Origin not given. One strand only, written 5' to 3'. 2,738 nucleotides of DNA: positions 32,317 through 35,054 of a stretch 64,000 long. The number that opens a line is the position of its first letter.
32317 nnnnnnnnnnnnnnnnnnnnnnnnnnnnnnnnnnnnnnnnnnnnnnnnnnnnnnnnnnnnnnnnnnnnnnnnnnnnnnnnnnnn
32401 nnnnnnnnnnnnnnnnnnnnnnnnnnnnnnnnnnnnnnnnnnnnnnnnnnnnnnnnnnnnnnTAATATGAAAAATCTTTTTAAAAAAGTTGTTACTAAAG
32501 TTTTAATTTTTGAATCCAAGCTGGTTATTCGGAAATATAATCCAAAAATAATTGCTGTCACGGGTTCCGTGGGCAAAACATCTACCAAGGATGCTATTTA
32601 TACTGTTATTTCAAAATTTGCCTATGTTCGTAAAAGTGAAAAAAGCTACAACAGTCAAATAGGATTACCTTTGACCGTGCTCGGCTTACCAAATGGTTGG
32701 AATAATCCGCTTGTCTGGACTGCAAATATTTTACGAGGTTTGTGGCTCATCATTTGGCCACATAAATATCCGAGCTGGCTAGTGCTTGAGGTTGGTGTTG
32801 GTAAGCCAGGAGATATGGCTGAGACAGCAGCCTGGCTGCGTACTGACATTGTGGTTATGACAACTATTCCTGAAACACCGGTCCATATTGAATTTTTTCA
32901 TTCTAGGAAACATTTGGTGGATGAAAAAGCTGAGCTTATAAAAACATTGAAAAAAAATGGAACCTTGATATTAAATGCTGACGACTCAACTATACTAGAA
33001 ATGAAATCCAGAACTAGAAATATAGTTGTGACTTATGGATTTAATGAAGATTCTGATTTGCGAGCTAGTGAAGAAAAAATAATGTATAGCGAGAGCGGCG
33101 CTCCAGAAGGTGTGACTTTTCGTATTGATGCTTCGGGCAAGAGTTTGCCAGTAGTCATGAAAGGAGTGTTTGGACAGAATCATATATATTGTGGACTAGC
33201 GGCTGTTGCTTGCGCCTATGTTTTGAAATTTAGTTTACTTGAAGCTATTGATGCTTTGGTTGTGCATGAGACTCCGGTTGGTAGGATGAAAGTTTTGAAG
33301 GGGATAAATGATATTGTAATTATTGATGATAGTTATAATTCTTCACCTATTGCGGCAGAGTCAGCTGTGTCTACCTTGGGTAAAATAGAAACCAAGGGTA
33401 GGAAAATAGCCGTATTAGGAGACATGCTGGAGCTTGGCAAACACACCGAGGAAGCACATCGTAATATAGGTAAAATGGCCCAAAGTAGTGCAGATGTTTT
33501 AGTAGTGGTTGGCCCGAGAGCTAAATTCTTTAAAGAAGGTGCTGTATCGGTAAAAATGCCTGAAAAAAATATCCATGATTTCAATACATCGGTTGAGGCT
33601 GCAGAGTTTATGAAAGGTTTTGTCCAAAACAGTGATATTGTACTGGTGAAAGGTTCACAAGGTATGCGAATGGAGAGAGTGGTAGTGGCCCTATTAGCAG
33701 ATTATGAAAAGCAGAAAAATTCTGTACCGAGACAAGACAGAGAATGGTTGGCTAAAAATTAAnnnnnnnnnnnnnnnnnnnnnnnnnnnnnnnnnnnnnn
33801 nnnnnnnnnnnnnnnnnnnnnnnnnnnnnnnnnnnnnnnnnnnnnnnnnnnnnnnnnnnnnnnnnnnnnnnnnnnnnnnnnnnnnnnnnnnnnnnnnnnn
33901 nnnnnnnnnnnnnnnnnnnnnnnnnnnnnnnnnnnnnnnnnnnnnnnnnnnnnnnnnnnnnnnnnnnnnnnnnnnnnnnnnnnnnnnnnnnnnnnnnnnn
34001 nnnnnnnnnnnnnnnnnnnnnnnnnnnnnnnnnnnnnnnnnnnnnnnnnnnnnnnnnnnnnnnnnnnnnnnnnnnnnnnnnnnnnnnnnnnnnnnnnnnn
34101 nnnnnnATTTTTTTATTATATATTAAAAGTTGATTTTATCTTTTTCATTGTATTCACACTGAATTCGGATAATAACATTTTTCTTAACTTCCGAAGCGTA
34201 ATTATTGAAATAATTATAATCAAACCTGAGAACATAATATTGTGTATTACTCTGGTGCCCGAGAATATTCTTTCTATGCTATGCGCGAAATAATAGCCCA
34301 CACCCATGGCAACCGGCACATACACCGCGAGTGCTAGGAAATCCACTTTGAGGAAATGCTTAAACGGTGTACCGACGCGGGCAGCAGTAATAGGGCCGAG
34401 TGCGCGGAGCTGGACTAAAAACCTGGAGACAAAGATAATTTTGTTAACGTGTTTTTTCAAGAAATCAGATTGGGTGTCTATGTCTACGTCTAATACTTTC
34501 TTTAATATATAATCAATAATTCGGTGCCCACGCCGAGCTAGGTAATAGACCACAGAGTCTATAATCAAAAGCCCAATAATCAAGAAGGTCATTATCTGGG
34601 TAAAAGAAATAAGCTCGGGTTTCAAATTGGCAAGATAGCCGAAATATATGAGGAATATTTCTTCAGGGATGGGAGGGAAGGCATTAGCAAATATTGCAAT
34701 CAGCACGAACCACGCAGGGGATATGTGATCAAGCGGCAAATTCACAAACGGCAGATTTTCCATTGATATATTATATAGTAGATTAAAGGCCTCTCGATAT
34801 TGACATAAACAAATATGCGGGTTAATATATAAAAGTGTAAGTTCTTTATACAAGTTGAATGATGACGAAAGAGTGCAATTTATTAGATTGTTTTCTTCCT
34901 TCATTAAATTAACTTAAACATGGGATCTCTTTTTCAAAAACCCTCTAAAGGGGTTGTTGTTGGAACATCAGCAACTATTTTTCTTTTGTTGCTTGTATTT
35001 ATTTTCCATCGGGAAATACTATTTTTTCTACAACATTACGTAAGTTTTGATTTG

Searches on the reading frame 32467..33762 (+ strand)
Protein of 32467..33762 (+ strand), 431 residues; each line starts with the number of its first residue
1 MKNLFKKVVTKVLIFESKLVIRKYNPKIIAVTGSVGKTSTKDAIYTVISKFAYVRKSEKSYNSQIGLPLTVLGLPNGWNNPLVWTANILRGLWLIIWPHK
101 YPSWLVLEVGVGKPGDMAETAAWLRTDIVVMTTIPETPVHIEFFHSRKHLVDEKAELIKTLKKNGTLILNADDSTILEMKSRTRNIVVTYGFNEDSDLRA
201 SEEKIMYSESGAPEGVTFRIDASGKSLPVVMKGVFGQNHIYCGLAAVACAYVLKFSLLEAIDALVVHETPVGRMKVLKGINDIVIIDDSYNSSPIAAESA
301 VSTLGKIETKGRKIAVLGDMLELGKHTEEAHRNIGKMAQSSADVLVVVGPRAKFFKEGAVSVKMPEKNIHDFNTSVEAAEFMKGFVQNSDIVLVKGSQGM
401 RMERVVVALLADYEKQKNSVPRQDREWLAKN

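Call 19: search_protein_families(library=pfam, proteins=[window:32467-33762:+], max_evalue=0.01)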
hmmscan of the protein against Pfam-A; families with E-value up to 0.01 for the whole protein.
window:32467-33762:+ (431 aa): 2 families
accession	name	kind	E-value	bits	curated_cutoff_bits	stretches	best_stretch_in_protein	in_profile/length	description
PF08245.18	Mur_ligase_M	-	1.3e-24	87.7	24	1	31-250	1-200/200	Mur ligase middle domain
PF02875.26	Mur_ligase_C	-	1e-21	78.5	28.4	1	272-397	1-126/127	Mur ligase, glutamate ligase domain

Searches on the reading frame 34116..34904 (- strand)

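Call 19: search_protein_families(library=pfam, proteins=[window:34116-34904:-], max_evalue=0.01)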
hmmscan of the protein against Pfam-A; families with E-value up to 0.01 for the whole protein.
window:34116-34904:- (262 aa): 1 family
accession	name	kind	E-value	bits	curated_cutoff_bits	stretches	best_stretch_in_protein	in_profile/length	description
PF09335.16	VTT_dom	-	5.3e-09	37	33.9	1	79-204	1-122/123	VTT domain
